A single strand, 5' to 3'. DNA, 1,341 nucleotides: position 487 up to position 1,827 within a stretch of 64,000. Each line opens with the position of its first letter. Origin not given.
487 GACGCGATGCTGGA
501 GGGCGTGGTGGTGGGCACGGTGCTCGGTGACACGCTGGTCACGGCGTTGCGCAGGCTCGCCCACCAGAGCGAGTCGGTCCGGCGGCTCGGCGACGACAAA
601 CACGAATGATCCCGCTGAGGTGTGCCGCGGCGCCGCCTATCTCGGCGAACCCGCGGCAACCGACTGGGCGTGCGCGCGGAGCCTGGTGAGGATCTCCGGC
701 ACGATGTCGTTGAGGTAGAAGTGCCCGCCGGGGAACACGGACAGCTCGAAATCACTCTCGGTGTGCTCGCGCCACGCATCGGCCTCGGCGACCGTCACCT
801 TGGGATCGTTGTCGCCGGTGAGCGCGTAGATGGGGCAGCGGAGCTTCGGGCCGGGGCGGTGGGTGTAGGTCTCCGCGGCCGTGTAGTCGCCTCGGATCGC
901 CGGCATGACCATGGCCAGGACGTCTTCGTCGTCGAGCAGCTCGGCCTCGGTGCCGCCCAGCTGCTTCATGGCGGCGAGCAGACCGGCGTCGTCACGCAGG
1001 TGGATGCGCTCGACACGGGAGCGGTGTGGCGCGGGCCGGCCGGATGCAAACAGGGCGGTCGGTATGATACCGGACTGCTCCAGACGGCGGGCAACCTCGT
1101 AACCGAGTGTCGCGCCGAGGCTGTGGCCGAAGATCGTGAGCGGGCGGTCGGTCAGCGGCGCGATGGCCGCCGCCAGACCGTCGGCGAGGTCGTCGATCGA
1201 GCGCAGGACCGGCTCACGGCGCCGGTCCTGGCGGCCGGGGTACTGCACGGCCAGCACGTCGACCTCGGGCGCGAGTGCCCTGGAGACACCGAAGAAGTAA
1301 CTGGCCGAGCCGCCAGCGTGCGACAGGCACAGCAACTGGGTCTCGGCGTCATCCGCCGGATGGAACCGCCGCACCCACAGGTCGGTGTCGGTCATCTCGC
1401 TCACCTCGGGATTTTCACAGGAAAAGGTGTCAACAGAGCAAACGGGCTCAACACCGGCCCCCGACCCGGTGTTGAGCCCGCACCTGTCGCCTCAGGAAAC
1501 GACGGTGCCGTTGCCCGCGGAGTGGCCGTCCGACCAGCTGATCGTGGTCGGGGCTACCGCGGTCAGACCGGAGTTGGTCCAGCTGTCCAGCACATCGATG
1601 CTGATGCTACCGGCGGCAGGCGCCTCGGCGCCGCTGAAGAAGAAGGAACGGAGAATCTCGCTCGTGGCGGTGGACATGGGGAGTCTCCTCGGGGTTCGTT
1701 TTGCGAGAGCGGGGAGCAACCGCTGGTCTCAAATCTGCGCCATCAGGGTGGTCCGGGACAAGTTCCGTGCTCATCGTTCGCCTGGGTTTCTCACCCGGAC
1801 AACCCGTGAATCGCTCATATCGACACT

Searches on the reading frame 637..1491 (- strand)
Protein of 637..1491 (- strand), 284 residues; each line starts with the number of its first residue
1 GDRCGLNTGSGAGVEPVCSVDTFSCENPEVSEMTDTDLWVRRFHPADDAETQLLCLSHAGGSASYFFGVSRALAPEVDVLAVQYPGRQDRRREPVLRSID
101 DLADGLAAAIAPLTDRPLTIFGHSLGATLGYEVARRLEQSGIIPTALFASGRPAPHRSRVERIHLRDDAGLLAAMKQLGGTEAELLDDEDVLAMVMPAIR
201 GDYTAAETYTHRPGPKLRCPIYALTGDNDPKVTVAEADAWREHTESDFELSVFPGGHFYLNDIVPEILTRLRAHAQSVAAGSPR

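Call 5: search_protein_families(library=pfam, proteins=[window:637-1491:-], max_evalue=0.001)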
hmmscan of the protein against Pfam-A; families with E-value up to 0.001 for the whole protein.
window:637-1491:- (284 aa): 4 families
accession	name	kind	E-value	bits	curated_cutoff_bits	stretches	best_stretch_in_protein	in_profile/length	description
PF00975.26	Thioesterase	-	3e-54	185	26.4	1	52-272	2-223/226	Thioesterase domain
PF12697.13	Abhydrolase_6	-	1.9e-12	48.8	26.3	1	58-260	5-207/217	Alpha/beta hydrolase family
PF00561.26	Abhydrolase_1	-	1.8e-07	31.6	25.8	1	59-136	8-89/245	alpha/beta hydrolase fold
PF12146.15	Hydrolase_4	-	0.00011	22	27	0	97-143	57-105/239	Serine aminopeptidase, S33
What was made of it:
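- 637..1395 (-): Type II thioesterase (252 aa), downstream of the precursor in the same orientation. Its role in the peptide pathway is unknown. PF00975, E 3e-54 (call 5).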

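Call 58: search_protein_families(library=ncbifam, proteins=[window:637-1491:-], max_evalue=0.01)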
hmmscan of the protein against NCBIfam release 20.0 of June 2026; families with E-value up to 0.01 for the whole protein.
window:637-1491:- (284 aa): 8 families
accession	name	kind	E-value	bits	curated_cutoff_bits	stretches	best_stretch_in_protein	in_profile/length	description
NF051488.1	bifunc_PcaDC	exception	6.2e-07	28.9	390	1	48-246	11-221/375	bifunctional 3-oxoadipate enol-lactonase/4-carboxymuconolactone decarboxylase PcaDC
NF011457.0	PRK14875.1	equivalog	8.8e-06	24.9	307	1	43-143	125-224/372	acetoin dehydrogenase dihydrolipoyllysine-residue acetyltransferase subunit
TIGR03056.1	bchO_mg_che_rel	equivalog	2.6e-05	23.4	172.55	1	34-135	14-114/278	alpha/beta fold hydrolase BchO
TIGR03611.1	RutD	equivalog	3.1e-05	23.5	238.5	1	44-171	6-137/258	pyrimidine utilization protein D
NF051487.1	bifunc_PcaCD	exception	4.6e-05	22.7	430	1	46-137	167-259/413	bifunctional 4-carboxymuconolactone decarboxylase/3-oxoadipate enol-lactonase PcaCD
NF007605.2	PRK10252.1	equivalog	0.00042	17.9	2400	1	51-141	1066-1155/1292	enterobactin non-ribosomal peptide synthetase EntF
NF041096.1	esterase_EstD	equivalog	0.00082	18.5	600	1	118-252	243-379/421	esterase EstD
NF040607.1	mycolic_Pks13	equivalog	0.00088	16.8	2100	1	30-141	1400-1505/1680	polyketide synthase Pks13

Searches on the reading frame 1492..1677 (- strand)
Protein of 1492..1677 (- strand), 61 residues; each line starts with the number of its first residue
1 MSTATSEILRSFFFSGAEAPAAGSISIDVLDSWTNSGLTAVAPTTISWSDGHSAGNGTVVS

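Call 21: find_homologous_proteins(query=A1, max_evalue=0.001)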
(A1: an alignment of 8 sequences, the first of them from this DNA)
Query A1 (8 sequences) (61 aa, profile of the alignment): 90 proteins with E <= 0.001 among 1505 candidates.
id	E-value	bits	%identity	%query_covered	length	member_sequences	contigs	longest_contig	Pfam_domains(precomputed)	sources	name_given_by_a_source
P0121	2.1e-18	84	-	-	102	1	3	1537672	-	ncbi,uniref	ncbi:hypothetical protein [Streptomyces sp. NPDC020362]|uniref:hypothetical protein n=1 Tax=unclassi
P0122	4.7e-18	83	-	-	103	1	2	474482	-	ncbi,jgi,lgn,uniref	ncbi:hypothetical protein [Streptomyces sp. NPDC018610]|jgi:hypothetical protein|uniref:hypothetical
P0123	7.7e-17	79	38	48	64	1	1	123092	-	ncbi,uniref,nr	ncbi:MAG TPA: hypothetical protein VFV67_32410 [Actinophytocola sp.]|uniref:hypothetical protein n=1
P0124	8.2e-14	69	42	31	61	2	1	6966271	-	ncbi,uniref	ncbi:hypothetical protein ACFQV2_22835 [Actinokineospora soli]|uniref:Uncharacterized protein n=1 Ta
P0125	9.8e-14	69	-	-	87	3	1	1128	-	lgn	-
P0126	3.8e-13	67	100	100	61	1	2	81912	-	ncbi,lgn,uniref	ncbi:MAG: hypothetical protein WBA97_17820 [Actinophytocola sp.]|uniref:hypothetical protein n=1 Tax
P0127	2.9e-12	64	-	-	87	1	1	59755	-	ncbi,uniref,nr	ncbi:hypothetical protein J7E97_14630 [Streptomyces sp. ISL-66]|uniref:hypothetical protein n=1 Tax=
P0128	3.7e-11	61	80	100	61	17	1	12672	-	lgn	-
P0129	2.0e-10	58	-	-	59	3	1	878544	-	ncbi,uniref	ncbi:hypothetical protein ACIBL6_21855 [Streptomyces sp. NPDC050400]|uniref:hypothetical protein n=1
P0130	2.9e-10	58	79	95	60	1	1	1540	-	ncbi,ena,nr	ncbi:MAG TPA: hypothetical protein VHH34_13580 [Pseudonocardiaceae bacterium]|nr:hypothetical protei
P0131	4.9e-10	57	79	100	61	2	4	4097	-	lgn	-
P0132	5.2e-10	57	-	-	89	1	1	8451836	-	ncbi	ncbi:hypothetical protein SAVIM338S_07367 [Streptomyces avidinii]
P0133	5.8e-10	57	-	-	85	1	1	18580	-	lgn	-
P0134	6.0e-10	57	-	-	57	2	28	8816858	-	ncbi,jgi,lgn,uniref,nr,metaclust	ncbi:hypothetical protein ACFV2Z_39425 [Streptomyces sp. NPDC059688]|jgi:hypothetical protein|uniref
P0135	1.1e-9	56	75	100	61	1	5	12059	-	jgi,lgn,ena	jgi:hypothetical protein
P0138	2.4e-9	55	-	-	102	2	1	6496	-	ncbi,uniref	ncbi:putative TOMM peptide [Streptomyces sp. NPDC052196]|uniref:putative TOMM peptide n=1 Tax=Strept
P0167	4.4e-7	48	75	90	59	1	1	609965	-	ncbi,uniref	ncbi:hypothetical protein [Actinophytocola glycyrrhizae]|uniref:Uncharacterized protein n=1 Tax=Acti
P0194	2.5e-5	42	69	84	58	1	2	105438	-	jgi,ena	jgi:hypothetical protein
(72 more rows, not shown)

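Call 23: find_encoding_contigs(protein=P0167, flank=10000, max_places=3)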
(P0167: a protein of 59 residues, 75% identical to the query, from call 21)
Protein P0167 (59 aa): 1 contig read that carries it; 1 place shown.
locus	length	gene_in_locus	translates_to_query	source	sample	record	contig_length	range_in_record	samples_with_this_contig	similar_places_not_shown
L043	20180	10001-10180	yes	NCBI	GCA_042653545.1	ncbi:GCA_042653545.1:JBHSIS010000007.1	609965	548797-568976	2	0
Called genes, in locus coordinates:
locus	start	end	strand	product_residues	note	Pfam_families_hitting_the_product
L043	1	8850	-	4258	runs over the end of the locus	PF00501:AMP-binding, PF13193:AMP-binding_C, PF22953:SpnB_Rossmann, PF00550:PP-binding, PF00109:ketoacyl-synt, PF02801:Ketoacyl-synt_C, PF16197:KAsynt_C_assoc, PF00698:Acyl_transf_1, +24 more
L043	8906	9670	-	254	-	PF00486:Trans_reg_C (weak), PF03704:BTAD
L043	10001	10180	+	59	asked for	-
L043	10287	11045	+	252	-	PF00561:Abhydrolase_1 (faint), PF00975:Thioesterase, PF12697:Abhydrolase_6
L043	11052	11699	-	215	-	PF00376:MerR (weak), PF13411:MerR_1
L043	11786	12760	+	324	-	-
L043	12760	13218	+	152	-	PF14108:ABA4-like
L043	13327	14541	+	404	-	PF00067:p450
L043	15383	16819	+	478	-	PF07690:MFS_1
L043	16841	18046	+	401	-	PF00067:p450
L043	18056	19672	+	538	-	PF00501:AMP-binding, PF13193:AMP-binding_C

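Call 24: find_encoding_contigs(protein=P0194, flank=10000, max_places=3)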
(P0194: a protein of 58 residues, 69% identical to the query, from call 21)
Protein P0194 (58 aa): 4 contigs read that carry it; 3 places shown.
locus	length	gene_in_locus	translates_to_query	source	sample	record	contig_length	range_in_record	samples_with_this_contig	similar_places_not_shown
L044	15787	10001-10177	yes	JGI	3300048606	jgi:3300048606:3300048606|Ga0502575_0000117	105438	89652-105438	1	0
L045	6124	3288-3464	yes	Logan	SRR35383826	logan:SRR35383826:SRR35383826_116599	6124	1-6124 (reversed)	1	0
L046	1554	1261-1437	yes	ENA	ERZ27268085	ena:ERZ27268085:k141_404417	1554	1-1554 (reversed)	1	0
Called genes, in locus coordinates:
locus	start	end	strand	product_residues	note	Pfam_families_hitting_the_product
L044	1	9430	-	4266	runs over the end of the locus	PF00501:AMP-binding, PF22953:SpnB_Rossmann, PF00550:PP-binding, PF00109:ketoacyl-synt, PF00108:Thiolase_N, PF02801:Ketoacyl-synt_C, PF16197:KAsynt_C_assoc, PF00698:Acyl_transf_1, +25 more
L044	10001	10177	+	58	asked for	-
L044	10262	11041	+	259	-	PF00975:Thioesterase, PF12697:Abhydrolase_6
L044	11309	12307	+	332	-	PF00108:Thiolase_N (faint), PF08545:ACP_syn_III, PF08541:ACP_syn_III_C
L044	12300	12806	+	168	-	-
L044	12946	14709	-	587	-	PF00486:Trans_reg_C (faint), PF03704:BTAD, PF00931:NB-ARC (faint)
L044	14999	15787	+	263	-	?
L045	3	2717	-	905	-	?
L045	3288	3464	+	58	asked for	-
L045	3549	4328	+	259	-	PF00975:Thioesterase, PF12697:Abhydrolase_6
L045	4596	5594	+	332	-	PF00108:Thiolase_N (faint), PF08545:ACP_syn_III, PF08541:ACP_syn_III_C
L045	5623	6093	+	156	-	-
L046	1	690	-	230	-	?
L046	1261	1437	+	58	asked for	-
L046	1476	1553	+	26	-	?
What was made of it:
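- The precursor gene is always next to the type II thioesterase and the A-PKS gene (window, L043, L044, L045; calls 23, 24).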

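Call 27: find_encoding_contigs(protein=P0134, flank=10000, max_places=2)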
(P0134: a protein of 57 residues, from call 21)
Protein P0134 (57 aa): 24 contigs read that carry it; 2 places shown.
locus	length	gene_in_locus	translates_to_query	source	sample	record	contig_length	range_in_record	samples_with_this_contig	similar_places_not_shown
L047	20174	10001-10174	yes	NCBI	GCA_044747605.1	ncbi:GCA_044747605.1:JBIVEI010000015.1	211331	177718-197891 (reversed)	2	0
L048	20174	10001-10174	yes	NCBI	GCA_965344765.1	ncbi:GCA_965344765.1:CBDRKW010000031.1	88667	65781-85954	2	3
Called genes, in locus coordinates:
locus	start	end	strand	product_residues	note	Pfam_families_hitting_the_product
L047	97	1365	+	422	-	PF00890:FAD_binding_2 (faint), PF01266:DAO (weak), PF01494:FAD_binding_3, PF12831:FAD_oxidored (faint), PF13450:NAD_binding_8 (weak)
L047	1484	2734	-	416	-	PF00067:p450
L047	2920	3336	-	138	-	-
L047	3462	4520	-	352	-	PF08545:ACP_syn_III (weak), PF08541:ACP_syn_III_C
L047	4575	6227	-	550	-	PF00278:Orn_DAP_Arg_deC, PF02784:Orn_Arg_deC_N, PF00550:PP-binding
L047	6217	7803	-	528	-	PF00501:AMP-binding, PF13193:AMP-binding_C (weak)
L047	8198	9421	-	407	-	PF07690:MFS_1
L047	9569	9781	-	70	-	PF19534:DUF6059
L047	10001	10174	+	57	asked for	-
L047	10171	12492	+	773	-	PF02624:YcaO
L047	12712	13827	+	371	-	PF07730:HisKA_3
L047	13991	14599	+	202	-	PF00072:Response_reg, PF00196:GerE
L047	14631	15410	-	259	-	-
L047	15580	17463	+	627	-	PF01558:POR, PF01855:POR_N, PF17147:PFOR_II (faint)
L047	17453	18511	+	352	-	PF02775:TPP_enzyme_C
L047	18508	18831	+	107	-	PF13237:Fer4_10 (faint), PF12838:Fer4_7 (weak), PF13484:Fer4_16 (faint), PF12800:Fer4_4 (faint), PF00037:Fer4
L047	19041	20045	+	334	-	PF03756:AfsA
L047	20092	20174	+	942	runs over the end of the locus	PF00486:Trans_reg_C (weak), PF03704:BTAD, PF00931:NB-ARC, PF13191:AAA_16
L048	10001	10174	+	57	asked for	-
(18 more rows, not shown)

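Call 28: find_encoding_contigs(protein=P0122, flank=10000, max_places=1)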
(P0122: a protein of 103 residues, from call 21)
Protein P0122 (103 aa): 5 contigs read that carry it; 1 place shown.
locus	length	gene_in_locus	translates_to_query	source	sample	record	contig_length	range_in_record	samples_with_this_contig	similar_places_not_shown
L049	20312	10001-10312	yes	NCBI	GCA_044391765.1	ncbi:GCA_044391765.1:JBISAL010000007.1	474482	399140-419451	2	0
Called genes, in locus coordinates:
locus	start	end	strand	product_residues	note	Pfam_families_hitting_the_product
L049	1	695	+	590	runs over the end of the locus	PF03485:Arg_tRNA_synt_N, PF00750:tRNA-synt_1d, PF05746:DALR_1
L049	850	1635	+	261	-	PF14062:DUF4253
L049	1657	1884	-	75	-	PF19534:DUF6059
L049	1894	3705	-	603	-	PF00698:Acyl_transf_1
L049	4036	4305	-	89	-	PF00550:PP-binding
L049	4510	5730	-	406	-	PF00109:ketoacyl-synt, PF02801:Ketoacyl-synt_C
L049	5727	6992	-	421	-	PF00109:ketoacyl-synt, PF02801:Ketoacyl-synt_C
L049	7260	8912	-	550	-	PF01039:Carboxyl_trans, PF03255:ACCA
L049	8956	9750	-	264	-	PF00486:Trans_reg_C, PF03704:BTAD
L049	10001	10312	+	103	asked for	-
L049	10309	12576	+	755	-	PF21084:WHD_DUF4423_like, PF02624:YcaO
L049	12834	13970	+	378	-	PF07730:HisKA_3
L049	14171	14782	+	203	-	PF00072:Response_reg, PF00196:GerE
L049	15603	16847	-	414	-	PF00550:PP-binding, PF00698:Acyl_transf_1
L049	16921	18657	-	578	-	PF02770:Acyl-CoA_dh_M (weak), PF00441:Acyl-CoA_dh_1 (weak)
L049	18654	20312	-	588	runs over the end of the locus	-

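Call 44: find_encoding_contigs(protein=P0123, flank=10000, max_places=1)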
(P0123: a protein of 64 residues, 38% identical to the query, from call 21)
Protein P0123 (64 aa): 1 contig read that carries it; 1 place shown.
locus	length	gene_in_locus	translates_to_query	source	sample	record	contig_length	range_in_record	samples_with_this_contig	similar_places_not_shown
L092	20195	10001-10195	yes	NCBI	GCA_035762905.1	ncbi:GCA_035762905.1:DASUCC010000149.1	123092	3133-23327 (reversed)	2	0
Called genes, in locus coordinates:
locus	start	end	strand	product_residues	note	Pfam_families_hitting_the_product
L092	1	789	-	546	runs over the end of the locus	PF07519:Tannase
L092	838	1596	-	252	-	PF00440:TetR_N, PF02909:TetR_C_1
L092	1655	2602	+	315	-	PF00005:ABC_tran, PF13304:AAA_21 (faint)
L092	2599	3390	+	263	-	PF01061:ABC2_membrane, PF12698:ABC2_membrane_3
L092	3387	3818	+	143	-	-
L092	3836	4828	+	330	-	PF13379:NMT1_2, PF02621:VitK2_biosynth (weak), PF04069:OpuAC (weak), PF09084:NMT1, PF12974:Phosphonate-bd, PF16868:NMT1_3 (weak)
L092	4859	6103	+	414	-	PF00561:Abhydrolase_1, PF12146:Hydrolase_4 (weak)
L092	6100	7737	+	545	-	PF05524:PEP-utilisers_N, PF00391:PEP-utilizers, PF02896:PEP-utilizers_C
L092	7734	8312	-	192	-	-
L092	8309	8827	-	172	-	-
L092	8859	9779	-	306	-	PF00486:Trans_reg_C, PF03704:BTAD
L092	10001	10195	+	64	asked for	-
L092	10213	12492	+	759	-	PF02624:YcaO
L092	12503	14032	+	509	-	PF22767:ThcOx, PF00881:Nitroreductase (weak)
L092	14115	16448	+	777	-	PF07730:HisKA_3, PF02518:HATPase_c (faint), PF07730:HisKA_3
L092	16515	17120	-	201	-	PF00072:Response_reg, PF00196:GerE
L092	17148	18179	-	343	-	PF02627:CMD (weak)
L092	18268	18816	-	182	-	PF02627:CMD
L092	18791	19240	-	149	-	PF19685:DUF6187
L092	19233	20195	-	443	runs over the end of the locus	PF07992:Pyr_redox_2 (faint), PF13454:NAD_binding_9 (weak)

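Call 45: find_encoding_contigs(protein=P0124, flank=10000, max_places=1)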
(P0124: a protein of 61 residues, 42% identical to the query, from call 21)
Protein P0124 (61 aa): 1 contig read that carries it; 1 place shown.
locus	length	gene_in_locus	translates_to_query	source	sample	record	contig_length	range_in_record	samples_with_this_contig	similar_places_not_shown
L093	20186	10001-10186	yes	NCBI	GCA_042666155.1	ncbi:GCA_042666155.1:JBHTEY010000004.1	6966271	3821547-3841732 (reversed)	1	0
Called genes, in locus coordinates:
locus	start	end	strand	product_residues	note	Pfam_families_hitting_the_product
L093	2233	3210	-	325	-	PF19361:DUF5937 (faint), PF01022:HTH_5 (weak), PF12802:MarR_2 (weak), PF12840:HTH_20 (weak)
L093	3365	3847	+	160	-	-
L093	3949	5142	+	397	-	PF01636:APH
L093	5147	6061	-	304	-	-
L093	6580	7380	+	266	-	PF01638:HxlR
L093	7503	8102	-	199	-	PF12833:HTH_18, PF00165:HTH_AraC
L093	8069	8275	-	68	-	PF00165:HTH_AraC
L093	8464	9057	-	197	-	-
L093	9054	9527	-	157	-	-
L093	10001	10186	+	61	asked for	-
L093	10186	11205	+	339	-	PF21084:WHD_DUF4423_like (weak)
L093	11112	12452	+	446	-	PF02624:YcaO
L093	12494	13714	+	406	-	PF22767:ThcOx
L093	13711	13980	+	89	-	-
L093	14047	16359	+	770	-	PF07730:HisKA_3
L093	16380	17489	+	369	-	PF07730:HisKA_3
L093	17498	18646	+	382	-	PF07730:HisKA_3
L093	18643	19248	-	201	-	PF00072:Response_reg, PF00196:GerE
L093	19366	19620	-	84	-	-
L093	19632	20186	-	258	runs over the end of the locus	PF02627:CMD (weak)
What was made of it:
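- The cassette occurs without any PKS in L092 and L093 (calls 44, 45). In Actinokineospora soli, both the YcaO and SagB genes are split into two called genes (call 45).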

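Call 46: find_encoding_contigs(protein=P0127, flank=10000, max_places=1)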
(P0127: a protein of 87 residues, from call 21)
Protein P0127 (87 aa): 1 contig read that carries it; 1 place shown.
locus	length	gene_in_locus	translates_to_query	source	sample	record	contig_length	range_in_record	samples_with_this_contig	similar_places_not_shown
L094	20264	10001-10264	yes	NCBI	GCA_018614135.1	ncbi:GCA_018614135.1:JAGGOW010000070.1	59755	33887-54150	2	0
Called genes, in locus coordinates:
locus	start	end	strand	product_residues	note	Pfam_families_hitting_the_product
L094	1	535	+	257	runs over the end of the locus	PF00106:adh_short, PF08659:KR, PF13561:adh_short_C2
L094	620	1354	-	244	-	PF00440:TetR_N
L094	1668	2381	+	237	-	PF00072:Response_reg, PF00486:Trans_reg_C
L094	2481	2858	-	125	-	PF01022:HTH_5 (weak)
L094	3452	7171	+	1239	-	-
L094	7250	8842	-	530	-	PF01039:Carboxyl_trans, PF03255:ACCA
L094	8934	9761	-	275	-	PF00486:Trans_reg_C, PF03704:BTAD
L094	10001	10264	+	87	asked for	-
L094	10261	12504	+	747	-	PF02624:YcaO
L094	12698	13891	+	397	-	PF07730:HisKA_3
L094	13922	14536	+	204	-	PF00072:Response_reg, PF00196:GerE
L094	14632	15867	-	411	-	PF00550:PP-binding, PF00698:Acyl_transf_1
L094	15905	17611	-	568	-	PF00501:AMP-binding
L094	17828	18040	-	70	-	PF13822:ACC_epsilon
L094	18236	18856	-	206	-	-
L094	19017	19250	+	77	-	-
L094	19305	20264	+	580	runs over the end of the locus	PF02770:Acyl-CoA_dh_M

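Call 58: search_protein_families(library=ncbifam, proteins=[window:1492-1677:-, P0138, P0123, P0134], max_evalue=0.01)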
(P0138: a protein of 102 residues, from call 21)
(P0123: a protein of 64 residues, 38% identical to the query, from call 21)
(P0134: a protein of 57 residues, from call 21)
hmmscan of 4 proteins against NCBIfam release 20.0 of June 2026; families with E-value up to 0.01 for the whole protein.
window:1492-1677:- (61 aa): 0 families

P0138 (102 aa): 1 family
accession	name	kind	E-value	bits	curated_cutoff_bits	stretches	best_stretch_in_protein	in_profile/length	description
TIGR04351.1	TOMM_nitrile_2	subfamily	4.4e-10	39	65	1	21-56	1-36/48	TIGR04351 family putative TOMM peptide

P0123 (64 aa): 0 families

P0134 (57 aa): 0 families

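Call 69: search_protein_representatives(alignment_id=A3)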
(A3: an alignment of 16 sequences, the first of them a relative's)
Query: 16 sequences, 91 profile positions. Proteins with E-value up to 0.001 (for the whole library): 109; up to 1e-10: 48; up to 1e-30: 0. The best 109 are listed.
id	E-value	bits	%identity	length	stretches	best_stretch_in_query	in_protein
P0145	6.1e-30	119.1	-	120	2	4-48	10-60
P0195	2.6e-28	113.9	-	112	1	4-86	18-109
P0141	4.4e-27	110.0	-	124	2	2-54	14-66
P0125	8.5e-25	102.6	-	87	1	1-88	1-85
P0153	4.3e-24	100.4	-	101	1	3-79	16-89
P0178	2.6e-23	97.9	-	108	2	5-48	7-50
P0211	4.9e-23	97.0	-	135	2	4-74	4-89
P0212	4.6e-22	93.9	-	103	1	5-78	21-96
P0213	5.9e-22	93.5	-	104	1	2-85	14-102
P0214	1.2e-21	92.6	-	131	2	5-74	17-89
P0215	2.7e-20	88.2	-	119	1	4-78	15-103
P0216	2.8e-20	88.2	-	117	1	7-82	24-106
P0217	3.8e-20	87.8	-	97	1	4-79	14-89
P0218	1.0e-19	86.3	-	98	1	6-74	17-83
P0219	2.1e-19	85.4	-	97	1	3-67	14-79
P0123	1.0e-12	63.9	-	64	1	22-89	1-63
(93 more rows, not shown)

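Call 70: search_protein_families(library=pfam, proteins=[window:1492-1677:-], max_evalue=1)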
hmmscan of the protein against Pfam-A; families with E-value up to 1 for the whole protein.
window:1492-1677:- (61 aa): 0 families
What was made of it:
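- On Cyanobactins: The window peptide matches no Pfam or NCBIfam family (calls 58, 70).
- Closest known: Linear azol. Different: The window precursor lacks that N-terminal part and matches no curated family (calls 58, 70).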
